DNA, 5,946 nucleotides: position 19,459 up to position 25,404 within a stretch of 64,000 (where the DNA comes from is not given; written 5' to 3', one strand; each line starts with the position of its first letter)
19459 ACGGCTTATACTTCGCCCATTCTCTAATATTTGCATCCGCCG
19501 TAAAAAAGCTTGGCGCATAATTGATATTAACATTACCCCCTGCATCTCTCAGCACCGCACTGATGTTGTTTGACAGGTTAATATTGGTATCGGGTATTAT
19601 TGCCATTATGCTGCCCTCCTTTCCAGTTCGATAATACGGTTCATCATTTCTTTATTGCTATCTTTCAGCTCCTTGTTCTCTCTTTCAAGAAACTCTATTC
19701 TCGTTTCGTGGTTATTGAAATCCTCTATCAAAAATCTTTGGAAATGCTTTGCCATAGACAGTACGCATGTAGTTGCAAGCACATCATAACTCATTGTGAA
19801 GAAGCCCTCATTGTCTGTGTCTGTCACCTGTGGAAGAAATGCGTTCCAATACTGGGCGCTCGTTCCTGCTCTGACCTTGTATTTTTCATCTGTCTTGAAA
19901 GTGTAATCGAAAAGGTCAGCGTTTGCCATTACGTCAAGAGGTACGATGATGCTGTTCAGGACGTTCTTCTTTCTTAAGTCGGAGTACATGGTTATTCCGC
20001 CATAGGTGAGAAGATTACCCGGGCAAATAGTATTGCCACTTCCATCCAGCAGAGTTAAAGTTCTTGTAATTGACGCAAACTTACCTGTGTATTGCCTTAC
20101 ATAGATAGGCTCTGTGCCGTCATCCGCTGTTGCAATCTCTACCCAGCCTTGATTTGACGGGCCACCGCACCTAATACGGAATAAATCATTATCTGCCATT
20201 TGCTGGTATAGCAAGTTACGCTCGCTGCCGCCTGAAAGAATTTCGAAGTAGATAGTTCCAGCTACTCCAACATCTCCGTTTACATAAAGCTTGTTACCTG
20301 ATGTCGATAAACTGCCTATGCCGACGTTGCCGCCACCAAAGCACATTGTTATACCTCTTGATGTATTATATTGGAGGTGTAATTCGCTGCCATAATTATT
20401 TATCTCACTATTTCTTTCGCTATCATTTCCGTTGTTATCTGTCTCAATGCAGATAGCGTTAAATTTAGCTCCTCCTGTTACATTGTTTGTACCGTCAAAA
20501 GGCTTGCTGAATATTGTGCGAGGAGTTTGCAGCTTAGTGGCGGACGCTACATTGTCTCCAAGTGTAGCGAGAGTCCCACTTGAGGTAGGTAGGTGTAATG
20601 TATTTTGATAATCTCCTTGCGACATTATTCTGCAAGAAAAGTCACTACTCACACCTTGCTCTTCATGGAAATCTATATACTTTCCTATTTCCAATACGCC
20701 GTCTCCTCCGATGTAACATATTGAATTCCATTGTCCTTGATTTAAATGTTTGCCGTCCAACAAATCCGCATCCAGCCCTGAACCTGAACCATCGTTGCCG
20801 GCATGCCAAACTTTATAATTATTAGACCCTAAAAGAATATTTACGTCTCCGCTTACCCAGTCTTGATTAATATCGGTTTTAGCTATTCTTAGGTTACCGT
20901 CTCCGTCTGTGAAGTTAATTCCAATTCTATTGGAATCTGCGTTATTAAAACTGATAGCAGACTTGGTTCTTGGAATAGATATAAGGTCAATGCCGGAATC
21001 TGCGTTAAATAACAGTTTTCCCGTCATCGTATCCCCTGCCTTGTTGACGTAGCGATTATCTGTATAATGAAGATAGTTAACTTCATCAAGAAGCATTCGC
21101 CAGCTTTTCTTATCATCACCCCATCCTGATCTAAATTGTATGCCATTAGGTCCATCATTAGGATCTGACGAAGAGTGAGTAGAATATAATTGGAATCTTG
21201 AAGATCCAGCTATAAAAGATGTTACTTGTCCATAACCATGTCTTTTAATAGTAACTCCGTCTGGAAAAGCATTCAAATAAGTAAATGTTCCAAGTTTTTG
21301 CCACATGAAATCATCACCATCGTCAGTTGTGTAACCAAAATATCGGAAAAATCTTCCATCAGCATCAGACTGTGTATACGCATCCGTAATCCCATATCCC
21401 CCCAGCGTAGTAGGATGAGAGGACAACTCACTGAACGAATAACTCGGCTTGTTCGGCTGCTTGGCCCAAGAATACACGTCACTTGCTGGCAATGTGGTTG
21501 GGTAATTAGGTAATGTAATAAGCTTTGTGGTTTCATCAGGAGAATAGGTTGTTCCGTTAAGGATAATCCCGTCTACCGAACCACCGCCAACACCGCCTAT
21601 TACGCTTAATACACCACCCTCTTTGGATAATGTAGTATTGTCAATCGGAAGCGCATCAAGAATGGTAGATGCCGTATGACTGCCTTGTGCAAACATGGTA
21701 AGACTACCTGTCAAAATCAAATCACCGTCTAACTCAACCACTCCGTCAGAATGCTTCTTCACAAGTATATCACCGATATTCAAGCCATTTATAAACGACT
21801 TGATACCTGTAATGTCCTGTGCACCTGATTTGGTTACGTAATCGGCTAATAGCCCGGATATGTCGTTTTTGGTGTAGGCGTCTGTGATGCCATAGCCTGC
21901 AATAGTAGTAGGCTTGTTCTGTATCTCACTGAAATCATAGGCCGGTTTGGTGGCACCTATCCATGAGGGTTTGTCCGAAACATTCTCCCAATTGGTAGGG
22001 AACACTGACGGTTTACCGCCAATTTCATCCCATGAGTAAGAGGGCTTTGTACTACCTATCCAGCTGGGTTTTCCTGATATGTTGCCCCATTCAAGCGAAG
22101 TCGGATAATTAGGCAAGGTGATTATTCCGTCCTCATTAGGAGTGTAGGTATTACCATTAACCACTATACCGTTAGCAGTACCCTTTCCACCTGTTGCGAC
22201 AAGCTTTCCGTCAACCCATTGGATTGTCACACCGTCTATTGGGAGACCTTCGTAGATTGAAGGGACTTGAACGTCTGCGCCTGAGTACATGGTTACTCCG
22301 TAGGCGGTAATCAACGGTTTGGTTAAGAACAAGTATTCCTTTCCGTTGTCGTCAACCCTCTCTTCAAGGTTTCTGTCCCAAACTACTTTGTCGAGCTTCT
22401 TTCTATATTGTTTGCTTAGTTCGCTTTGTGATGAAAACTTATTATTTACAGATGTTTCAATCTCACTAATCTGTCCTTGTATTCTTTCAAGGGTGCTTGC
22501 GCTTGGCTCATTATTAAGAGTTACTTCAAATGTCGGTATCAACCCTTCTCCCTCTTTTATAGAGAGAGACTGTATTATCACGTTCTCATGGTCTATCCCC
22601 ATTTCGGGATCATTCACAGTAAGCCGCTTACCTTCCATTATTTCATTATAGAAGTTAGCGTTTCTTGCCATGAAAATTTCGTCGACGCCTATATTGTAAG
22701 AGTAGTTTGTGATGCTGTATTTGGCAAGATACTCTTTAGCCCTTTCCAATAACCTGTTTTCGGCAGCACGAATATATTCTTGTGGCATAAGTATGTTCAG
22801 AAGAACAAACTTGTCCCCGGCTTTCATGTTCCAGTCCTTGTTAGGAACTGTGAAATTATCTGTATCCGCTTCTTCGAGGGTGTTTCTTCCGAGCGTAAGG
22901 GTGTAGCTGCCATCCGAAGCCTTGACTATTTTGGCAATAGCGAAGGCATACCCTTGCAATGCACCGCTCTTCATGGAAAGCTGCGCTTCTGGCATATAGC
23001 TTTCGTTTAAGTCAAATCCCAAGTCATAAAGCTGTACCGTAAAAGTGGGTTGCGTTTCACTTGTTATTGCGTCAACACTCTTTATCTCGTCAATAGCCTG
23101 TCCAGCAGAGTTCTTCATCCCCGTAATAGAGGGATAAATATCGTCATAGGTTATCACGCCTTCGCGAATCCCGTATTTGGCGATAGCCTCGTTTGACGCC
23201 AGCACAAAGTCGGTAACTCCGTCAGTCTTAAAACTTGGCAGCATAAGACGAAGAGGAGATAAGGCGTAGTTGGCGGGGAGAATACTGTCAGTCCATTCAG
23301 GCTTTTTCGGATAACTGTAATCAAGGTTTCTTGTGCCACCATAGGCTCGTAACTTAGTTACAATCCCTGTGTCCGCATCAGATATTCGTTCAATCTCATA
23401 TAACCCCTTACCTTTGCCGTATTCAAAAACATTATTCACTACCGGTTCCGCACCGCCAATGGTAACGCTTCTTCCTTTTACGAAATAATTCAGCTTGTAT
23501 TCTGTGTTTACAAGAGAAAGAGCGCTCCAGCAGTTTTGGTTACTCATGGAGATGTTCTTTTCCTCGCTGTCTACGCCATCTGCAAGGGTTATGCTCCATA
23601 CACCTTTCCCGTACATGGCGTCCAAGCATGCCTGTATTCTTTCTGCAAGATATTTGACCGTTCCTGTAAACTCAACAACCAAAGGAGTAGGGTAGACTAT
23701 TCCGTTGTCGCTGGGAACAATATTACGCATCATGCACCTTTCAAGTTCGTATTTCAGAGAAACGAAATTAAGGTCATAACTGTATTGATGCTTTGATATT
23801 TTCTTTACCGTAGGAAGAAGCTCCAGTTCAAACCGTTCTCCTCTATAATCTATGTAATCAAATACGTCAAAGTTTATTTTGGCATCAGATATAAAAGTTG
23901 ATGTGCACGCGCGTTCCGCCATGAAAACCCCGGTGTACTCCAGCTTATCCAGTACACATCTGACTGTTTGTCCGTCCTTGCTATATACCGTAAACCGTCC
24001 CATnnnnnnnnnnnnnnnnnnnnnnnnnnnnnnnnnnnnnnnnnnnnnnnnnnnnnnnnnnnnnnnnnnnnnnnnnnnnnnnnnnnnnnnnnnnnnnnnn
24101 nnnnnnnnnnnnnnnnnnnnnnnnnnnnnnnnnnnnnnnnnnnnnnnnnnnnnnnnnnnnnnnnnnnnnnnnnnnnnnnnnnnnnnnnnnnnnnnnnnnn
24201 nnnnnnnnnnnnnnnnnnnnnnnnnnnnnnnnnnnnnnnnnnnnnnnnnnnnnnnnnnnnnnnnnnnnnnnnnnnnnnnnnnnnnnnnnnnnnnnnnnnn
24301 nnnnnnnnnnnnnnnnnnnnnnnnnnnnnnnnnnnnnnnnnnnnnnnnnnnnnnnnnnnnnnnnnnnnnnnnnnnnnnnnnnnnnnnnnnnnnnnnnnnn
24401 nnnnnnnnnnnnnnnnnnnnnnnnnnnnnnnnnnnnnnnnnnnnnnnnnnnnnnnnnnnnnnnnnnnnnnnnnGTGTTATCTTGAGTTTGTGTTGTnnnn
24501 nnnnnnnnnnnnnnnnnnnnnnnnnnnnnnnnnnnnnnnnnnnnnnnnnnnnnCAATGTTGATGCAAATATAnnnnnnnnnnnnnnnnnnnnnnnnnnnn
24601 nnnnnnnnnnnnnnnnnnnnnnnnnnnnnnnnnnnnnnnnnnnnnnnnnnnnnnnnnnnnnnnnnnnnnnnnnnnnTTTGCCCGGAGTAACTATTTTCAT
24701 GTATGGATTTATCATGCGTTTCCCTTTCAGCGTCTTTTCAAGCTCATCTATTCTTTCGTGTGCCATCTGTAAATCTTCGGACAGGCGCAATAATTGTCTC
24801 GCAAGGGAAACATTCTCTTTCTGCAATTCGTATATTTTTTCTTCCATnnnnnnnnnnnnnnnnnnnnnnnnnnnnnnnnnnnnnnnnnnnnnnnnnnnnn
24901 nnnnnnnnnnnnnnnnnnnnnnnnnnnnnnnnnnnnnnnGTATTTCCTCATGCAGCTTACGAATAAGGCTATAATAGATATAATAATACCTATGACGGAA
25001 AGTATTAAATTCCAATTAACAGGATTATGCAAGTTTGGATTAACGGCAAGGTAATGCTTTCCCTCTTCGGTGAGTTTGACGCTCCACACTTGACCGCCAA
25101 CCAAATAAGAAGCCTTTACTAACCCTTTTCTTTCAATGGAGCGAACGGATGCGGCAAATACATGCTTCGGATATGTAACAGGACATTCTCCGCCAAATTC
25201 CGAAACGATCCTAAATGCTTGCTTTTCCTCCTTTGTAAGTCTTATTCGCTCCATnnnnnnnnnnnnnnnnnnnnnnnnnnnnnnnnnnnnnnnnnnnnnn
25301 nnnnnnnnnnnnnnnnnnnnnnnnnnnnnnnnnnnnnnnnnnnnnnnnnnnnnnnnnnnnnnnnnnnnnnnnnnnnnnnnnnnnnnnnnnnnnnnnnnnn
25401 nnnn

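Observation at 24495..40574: Three late-operon leaders carry intrinsic terminators, two with conserved sequence, suggesting antitermination control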

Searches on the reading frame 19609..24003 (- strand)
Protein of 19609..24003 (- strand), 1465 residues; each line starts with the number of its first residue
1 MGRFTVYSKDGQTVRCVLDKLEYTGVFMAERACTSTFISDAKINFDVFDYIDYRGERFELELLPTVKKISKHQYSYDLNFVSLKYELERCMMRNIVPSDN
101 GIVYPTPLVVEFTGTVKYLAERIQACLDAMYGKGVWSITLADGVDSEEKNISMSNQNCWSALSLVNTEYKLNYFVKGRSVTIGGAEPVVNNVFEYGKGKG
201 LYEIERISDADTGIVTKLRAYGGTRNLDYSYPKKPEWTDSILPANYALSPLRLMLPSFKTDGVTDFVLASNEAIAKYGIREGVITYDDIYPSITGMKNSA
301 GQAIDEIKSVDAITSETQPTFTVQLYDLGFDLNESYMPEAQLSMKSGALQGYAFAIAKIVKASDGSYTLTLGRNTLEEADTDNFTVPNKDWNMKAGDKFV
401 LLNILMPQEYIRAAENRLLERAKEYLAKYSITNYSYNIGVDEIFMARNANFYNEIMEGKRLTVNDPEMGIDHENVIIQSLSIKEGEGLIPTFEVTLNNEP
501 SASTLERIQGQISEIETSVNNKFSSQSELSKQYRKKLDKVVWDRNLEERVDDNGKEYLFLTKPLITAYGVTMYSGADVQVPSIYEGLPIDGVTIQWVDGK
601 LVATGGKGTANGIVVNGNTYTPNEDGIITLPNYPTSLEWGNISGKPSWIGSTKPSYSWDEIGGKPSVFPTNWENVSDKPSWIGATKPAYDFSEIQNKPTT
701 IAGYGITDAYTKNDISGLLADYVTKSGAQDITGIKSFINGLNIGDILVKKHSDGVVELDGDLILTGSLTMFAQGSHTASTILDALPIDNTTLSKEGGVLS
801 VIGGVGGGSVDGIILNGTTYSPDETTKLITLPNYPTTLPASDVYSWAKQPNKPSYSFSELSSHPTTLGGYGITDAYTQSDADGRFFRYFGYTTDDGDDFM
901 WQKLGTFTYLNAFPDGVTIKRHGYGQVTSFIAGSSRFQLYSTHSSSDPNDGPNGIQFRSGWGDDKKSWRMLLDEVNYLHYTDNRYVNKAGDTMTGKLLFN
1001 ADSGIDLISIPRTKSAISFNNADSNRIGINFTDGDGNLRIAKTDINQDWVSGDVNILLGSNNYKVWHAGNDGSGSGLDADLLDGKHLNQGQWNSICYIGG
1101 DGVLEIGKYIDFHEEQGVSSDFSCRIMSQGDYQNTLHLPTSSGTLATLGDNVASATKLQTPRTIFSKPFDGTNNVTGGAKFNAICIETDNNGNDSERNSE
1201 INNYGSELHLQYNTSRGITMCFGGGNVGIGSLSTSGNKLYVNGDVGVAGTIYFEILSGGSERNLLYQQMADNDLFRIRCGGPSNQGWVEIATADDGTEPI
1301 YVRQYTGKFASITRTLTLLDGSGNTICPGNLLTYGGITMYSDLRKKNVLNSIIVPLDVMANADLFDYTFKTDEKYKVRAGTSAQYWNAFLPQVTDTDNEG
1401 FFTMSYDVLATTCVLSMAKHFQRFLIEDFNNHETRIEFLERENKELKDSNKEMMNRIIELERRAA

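Call 14: search_protein_families(library=pfam, proteins=[window:19609-24003:-], max_evalue=0.01)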
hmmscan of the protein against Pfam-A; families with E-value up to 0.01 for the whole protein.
window:19609-24003:- (1465 aa): 0 families

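Call 15: search_protein_families(library=phrogs, proteins=[window:19609-24003:-], max_evalue=0.01)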
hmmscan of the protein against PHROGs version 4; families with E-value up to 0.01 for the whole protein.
window:19609-24003:- (1465 aa): 23 families
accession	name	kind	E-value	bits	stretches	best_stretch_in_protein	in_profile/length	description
phrog_26019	-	unknown function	6.4e-59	200.6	6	26-449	32-432/1347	-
phrog_19846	-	unknown function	1.7e-57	195.9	1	16-478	21-450/1272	-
phrog_15074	-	unknown function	1.9e-26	92.7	1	27-527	24-531/1773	-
phrog_22546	-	unknown function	2e-24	86.4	1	35-462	36-428/1386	-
phrog_17422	-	unknown function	3.1e-24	85.9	1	36-519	36-481/961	-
phrog_31303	-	unknown function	1.9e-19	70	1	42-522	49-498/980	-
phrog_10316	-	tail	4.2e-14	52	1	1250-1332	87-169/1471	tail fiber protein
phrog_20242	-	tail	2.2e-10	40.6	2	1139-1176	384-421/1025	tail fiber protein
phrog_16867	-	unknown function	3.5e-08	33.4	2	688-725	429-466/631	-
phrog_28171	-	unknown function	3.6e-08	33.5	1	837-880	77-117/476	-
phrog_25563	-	unknown function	4.1e-08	33.2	1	1017-1086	413-479/777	-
phrog_6043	-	unknown function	2.3e-07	30.4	1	864-890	596-622/814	-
phrog_21722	-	tail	7.7e-07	29.1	1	1311-1408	456-545/576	long tail fiber protein distal subunit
phrog_24573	-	unknown function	1.3e-06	27.9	0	696-729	416-446/780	-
phrog_5181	-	unknown function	1.7e-05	24.3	1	697-878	211-360/763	-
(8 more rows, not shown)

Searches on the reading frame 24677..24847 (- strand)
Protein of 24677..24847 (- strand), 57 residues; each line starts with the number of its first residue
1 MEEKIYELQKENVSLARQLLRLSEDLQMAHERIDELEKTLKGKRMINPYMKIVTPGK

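Call 14: search_protein_families(library=pfam, proteins=[window:24677-24847:-], max_evalue=0.01)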
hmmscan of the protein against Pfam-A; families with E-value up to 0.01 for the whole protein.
window:24677-24847:- (57 aa): 1 family
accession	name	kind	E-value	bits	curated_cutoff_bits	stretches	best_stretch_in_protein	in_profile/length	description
PF04102.17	SlyX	-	0.0081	17.2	30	1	2-42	16-56/67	SlyX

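Call 15: search_protein_families(library=phrogs, proteins=[window:24677-24847:-], max_evalue=0.01)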
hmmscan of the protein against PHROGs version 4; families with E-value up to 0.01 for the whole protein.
window:24677-24847:- (57 aa): 3 families
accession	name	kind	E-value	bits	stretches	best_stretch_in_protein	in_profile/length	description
phrog_8488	-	unknown function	0.00036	21.5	1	1-47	11-57/119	-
phrog_1863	-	unknown function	0.0018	19.2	1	6-40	61-95/97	-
phrog_1244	-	unknown function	0.006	17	1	2-41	32-71/157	-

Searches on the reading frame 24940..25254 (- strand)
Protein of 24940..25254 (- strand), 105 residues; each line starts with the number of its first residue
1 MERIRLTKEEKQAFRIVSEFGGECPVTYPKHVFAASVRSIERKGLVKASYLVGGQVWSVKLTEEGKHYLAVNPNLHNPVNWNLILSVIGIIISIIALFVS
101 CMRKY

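Call 14: search_protein_families(library=pfam, proteins=[window:24940-25254:-], max_evalue=0.01)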
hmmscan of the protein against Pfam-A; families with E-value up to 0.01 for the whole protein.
window:24940-25254:- (105 aa): 1 family
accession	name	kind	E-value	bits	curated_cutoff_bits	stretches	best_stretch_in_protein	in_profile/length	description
PF07666.16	MpPF26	-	0.004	17.6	37.2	1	75-102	46-73/75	M penetrans paralogue family 26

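Call 15: search_protein_families(library=phrogs, proteins=[window:24940-25254:-], max_evalue=0.01)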
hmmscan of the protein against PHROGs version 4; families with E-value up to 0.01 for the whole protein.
window:24940-25254:- (105 aa): 0 families
